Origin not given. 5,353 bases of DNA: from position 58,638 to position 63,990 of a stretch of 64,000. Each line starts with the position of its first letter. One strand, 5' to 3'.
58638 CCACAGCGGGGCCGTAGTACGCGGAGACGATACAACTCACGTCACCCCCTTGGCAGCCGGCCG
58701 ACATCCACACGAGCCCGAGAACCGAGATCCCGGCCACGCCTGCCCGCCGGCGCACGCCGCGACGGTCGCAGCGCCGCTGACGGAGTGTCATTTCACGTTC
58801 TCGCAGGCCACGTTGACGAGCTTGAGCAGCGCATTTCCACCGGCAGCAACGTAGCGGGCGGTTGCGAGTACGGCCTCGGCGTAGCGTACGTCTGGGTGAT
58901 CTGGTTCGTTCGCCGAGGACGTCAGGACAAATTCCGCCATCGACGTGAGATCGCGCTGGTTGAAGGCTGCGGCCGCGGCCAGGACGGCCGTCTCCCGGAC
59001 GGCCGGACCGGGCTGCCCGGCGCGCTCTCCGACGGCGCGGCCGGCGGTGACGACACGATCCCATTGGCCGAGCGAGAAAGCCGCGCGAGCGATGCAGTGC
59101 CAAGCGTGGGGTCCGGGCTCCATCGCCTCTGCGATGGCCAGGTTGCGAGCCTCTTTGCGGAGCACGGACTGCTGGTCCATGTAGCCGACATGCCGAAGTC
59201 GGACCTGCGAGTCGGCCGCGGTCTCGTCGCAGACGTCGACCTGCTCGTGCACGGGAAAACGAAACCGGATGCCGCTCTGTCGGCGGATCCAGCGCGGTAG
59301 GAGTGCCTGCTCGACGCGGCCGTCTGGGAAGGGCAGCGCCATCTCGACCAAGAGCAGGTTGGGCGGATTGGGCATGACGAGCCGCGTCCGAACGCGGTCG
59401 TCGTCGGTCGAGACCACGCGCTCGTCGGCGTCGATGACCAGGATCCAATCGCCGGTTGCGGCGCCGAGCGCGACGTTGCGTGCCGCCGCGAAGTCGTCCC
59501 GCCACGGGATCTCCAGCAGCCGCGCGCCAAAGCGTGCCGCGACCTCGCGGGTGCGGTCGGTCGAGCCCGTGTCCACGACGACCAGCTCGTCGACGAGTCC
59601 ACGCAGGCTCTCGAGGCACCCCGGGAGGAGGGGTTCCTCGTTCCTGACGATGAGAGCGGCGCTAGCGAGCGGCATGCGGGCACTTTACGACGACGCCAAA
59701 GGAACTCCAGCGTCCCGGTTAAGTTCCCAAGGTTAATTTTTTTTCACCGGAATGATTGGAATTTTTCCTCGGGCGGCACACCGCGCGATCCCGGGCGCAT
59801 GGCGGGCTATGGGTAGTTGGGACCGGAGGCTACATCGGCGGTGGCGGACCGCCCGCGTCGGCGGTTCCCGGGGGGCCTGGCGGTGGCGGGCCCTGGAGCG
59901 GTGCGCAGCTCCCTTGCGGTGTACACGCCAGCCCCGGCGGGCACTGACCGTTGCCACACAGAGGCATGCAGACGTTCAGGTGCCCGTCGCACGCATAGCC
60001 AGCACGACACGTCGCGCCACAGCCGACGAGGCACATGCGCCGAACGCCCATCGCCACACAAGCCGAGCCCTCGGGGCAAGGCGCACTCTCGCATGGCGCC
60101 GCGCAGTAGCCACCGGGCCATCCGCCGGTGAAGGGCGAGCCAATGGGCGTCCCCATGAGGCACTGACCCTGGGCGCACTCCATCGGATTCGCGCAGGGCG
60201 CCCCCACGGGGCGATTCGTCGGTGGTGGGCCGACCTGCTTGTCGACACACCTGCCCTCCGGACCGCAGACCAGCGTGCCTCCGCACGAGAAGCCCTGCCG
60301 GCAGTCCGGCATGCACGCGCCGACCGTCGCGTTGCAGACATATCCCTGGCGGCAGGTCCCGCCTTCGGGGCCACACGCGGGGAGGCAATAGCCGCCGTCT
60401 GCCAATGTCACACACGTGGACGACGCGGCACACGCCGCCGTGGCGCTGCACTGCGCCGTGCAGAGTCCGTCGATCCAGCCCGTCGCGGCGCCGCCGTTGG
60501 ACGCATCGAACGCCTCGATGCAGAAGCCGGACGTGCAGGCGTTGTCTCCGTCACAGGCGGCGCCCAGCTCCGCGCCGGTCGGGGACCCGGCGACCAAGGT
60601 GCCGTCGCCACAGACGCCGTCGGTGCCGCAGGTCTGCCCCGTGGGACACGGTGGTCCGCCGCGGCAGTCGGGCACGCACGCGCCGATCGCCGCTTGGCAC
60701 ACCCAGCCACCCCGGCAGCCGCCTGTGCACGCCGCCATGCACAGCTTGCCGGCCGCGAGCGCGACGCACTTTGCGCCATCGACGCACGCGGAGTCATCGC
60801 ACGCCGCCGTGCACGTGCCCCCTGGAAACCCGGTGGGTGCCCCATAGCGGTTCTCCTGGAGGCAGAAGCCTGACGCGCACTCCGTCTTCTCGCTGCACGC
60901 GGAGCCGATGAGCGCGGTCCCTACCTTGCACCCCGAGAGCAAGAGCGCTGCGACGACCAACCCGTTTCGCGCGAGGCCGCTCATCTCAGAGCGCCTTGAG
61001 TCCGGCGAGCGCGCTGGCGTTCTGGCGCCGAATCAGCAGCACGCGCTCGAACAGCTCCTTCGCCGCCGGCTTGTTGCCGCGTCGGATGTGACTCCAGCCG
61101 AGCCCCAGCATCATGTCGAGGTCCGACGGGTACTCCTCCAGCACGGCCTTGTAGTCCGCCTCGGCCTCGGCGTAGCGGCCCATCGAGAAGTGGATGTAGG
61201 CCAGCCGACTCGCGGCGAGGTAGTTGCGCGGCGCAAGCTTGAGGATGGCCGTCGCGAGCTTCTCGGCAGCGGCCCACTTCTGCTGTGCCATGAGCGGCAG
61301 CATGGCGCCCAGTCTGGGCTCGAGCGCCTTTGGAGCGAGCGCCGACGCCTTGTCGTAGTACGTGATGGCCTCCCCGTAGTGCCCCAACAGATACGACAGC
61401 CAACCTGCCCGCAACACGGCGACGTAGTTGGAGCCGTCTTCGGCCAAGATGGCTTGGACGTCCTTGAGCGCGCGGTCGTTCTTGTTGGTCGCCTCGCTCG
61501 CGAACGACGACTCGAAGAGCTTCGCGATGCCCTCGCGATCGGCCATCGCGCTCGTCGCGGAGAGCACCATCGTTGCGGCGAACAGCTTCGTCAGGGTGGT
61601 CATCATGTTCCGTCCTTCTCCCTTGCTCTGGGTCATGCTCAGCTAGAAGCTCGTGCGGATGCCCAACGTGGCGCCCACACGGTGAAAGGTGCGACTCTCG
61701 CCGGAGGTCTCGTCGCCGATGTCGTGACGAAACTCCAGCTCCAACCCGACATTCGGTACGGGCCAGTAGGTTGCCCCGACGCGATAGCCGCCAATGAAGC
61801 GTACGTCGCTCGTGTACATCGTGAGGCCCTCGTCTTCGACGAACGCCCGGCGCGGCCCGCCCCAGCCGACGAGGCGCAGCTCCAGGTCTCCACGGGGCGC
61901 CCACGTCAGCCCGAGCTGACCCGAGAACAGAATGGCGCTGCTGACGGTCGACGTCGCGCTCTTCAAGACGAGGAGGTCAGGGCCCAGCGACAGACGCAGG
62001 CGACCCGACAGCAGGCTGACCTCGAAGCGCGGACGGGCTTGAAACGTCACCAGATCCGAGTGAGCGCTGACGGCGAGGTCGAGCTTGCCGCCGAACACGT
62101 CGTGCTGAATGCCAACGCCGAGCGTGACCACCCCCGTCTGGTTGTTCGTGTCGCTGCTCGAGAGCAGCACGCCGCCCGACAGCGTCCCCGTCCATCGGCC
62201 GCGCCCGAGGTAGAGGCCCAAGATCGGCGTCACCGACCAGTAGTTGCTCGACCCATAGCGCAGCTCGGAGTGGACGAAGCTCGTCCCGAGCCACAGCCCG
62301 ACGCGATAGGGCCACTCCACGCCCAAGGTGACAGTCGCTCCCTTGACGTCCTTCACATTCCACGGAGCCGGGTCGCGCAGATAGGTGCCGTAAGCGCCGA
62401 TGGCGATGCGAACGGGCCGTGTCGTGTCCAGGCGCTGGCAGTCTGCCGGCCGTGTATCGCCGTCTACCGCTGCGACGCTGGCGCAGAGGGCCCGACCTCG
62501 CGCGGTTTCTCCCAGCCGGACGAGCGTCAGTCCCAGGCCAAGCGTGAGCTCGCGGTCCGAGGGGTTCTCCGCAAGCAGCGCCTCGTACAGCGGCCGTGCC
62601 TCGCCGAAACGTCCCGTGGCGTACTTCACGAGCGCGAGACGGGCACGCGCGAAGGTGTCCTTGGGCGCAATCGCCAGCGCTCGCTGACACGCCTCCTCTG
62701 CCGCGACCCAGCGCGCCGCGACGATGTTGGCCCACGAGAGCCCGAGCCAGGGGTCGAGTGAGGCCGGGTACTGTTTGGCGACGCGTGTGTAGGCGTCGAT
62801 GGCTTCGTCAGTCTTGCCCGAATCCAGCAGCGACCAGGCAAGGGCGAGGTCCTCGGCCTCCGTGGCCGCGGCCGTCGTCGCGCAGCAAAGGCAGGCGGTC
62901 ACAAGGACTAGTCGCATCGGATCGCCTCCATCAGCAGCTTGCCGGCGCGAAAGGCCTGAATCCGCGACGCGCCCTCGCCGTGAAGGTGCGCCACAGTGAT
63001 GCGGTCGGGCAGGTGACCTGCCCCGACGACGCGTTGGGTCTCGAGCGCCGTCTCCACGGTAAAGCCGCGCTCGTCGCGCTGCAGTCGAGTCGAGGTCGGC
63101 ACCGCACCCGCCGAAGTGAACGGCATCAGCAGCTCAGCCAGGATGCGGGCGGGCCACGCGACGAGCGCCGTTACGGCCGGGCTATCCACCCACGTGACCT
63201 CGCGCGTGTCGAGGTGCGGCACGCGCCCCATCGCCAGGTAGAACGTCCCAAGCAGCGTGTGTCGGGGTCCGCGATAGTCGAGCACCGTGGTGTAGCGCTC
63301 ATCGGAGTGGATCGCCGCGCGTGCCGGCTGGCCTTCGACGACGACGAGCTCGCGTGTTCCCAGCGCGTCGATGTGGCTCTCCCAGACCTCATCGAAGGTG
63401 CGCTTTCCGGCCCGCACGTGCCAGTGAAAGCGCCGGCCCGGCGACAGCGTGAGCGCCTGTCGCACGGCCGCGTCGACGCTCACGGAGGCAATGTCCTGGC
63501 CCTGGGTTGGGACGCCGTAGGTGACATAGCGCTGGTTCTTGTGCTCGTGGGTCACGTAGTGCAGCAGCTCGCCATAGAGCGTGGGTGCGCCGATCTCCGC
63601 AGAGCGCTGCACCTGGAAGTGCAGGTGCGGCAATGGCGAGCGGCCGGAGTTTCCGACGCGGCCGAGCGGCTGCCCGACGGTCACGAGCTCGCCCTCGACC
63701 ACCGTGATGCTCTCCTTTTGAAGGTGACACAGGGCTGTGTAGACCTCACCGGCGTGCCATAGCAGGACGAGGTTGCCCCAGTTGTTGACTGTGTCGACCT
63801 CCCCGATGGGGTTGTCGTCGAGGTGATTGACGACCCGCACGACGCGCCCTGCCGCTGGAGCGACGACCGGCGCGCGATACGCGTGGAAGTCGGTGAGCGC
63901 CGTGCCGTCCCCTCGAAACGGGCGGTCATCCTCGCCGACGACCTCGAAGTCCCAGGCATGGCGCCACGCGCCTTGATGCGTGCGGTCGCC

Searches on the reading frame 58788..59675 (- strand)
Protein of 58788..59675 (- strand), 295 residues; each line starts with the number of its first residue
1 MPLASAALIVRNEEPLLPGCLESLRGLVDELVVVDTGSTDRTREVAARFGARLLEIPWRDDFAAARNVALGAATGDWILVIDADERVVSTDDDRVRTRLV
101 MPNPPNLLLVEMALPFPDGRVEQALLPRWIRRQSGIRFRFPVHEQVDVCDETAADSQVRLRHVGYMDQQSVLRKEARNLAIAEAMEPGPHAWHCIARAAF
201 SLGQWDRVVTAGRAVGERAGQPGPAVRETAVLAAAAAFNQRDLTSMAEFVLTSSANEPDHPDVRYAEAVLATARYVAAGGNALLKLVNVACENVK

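Call 79: search_protein_families(library=pfam, proteins=[window:58788-59675:-], max_evalue=0.001)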
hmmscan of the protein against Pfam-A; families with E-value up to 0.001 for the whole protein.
window:58788-59675:- (295 aa): 2 families
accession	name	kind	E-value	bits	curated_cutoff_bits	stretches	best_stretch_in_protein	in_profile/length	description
PF00535.33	Glycos_transf_2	-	1.5e-19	70.9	23.3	1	6-86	2-90/168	Glycosyl transferase family 2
PF13704.12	Glyco_tranf_2_4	-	4.9e-09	37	27.5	1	11-92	1-89/98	Glycosyl transferase family 2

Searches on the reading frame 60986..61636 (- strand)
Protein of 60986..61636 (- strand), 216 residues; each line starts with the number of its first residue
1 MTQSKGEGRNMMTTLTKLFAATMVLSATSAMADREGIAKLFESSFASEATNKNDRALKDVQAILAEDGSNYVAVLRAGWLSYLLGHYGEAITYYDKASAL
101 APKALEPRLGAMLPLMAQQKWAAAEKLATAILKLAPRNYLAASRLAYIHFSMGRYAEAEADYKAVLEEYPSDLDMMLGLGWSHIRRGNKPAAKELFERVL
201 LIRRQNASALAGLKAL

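Call 79: search_protein_families(library=pfam, proteins=[window:60986-61636:-], max_evalue=0.001)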
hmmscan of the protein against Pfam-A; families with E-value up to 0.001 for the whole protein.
window:60986-61636:- (216 aa): 16 families
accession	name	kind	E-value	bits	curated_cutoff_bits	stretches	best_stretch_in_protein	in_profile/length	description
PF07719.23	TPR_2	-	9.8e-19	66.3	27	2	141-172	3-34/34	Tetratricopeptide repeat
PF13432.12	TPR_16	-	9.8e-18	64.7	32.7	2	145-203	3-59/65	Tetratricopeptide repeat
PF14559.12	TPR_19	-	1.1e-17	64.6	25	2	150-215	2-66/68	Tetratricopeptide repeat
PF00515.34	TPR_1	-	4.8e-14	51.9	27.8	1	143-172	5-34/34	Tetratricopeptide repeat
PF13181.12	TPR_8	-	1.3e-12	47.3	25.7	1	144-171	6-33/34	Tetratricopeptide repeat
PF13374.12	TPR_10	-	1e-11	44.9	27.5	1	141-167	4-30/42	Tetratricopeptide repeat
PF13174.12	TPR_6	-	8.2e-11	42.3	26.3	0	144-171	5-32/33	Tetratricopeptide repeat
PF13428.12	TPR_14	-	1.3e-10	41.3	23.5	1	144-180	6-42/44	Tetratricopeptide repeat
PF13424.12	TPR_12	-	3e-10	40.6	30.1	1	141-204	5-76/77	Tetratricopeptide repeat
PF23914.1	TPR_CcmH_CycH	-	3.4e-08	33.9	42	1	81-172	60-154/158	Cytochrome c-type biogenesis protein H TPR domain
PF13371.12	TPR_9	-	1.4e-07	31.8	35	1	116-174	6-64/73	Tetratricopeptide repeat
PF13176.12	TPR_7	-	1e-06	28.8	27.9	0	81-104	9-32/36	Tetratricopeptide repeat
PF13431.12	TPR_17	-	2.9e-05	24.4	24.4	0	129-160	3-34/34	Tetratricopeptide repeat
PF13414.12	TPR_11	-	4.1e-05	23.6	26.8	0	82-104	5-27/42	TPR repeat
PF24575.1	TPR_Slam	-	9.4e-05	23.2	35.2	0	112-195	19-103/104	Surface lipoprotein assembly modifier, N-terminal TPR repeats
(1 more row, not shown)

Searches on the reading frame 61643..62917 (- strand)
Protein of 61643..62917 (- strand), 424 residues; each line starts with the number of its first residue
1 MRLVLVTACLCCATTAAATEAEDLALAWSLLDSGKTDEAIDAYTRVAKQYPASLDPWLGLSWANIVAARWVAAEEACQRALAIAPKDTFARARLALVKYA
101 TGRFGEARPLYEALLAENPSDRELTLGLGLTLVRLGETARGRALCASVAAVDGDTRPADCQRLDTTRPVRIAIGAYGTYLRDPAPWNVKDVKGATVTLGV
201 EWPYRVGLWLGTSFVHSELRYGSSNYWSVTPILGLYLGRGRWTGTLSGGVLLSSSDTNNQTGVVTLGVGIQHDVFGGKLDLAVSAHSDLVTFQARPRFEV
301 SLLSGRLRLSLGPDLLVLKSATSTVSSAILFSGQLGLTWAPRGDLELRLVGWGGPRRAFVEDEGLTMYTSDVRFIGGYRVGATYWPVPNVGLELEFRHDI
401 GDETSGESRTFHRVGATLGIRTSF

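Call 79: search_protein_families(library=pfam, proteins=[window:61643-62917:-], max_evalue=0.001)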
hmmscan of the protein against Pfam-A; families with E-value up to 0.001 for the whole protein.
window:61643-62917:- (424 aa): 11 families
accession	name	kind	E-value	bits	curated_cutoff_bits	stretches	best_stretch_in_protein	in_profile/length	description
PF13432.12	TPR_16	-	6.5e-18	65.3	32.7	2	24-87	1-64/65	Tetratricopeptide repeat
PF14559.12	TPR_19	-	3.8e-16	59.6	25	2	30-87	1-58/68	Tetratricopeptide repeat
PF13428.12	TPR_14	-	1.5e-12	47.3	23.5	2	91-129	4-42/44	Tetratricopeptide repeat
PF07719.23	TPR_2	-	1.5e-11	43.9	27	0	25-52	6-33/34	Tetratricopeptide repeat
PF13174.12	TPR_6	-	2.8e-08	34.3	26.3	1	25-53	5-33/33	Tetratricopeptide repeat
PF00515.34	TPR_1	-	1.2e-07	31.7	27.8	0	26-51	7-32/34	Tetratricopeptide repeat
PF13176.12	TPR_7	-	3.3e-06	27.2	27.9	0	25-47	4-26/36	Tetratricopeptide repeat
PF13424.12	TPR_12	-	8.7e-05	23.1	30.1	0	69-115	18-72/77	Tetratricopeptide repeat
PF13371.12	TPR_9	-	9.4e-05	22.8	35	1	65-123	6-64/73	Tetratricopeptide repeat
PF13431.12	TPR_17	-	9.6e-05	22.8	24.4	0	76-108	1-33/34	Tetratricopeptide repeat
PF07721.20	TPR_4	-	0.00015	22.5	27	0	90-112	3-25/26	Tetratricopeptide repeat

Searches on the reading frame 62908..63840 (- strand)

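Call 79: search_protein_families(library=pfam, proteins=[window:62908-63840:-], max_evalue=0.001)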
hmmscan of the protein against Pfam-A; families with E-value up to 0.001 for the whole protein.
window:62908-63840:- (310 aa): 1 family
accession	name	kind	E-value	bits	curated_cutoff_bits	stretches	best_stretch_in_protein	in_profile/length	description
PF01551.29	Peptidase_M23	-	3.8e-13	49.9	28.7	1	18-80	30-90/96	Peptidase family M23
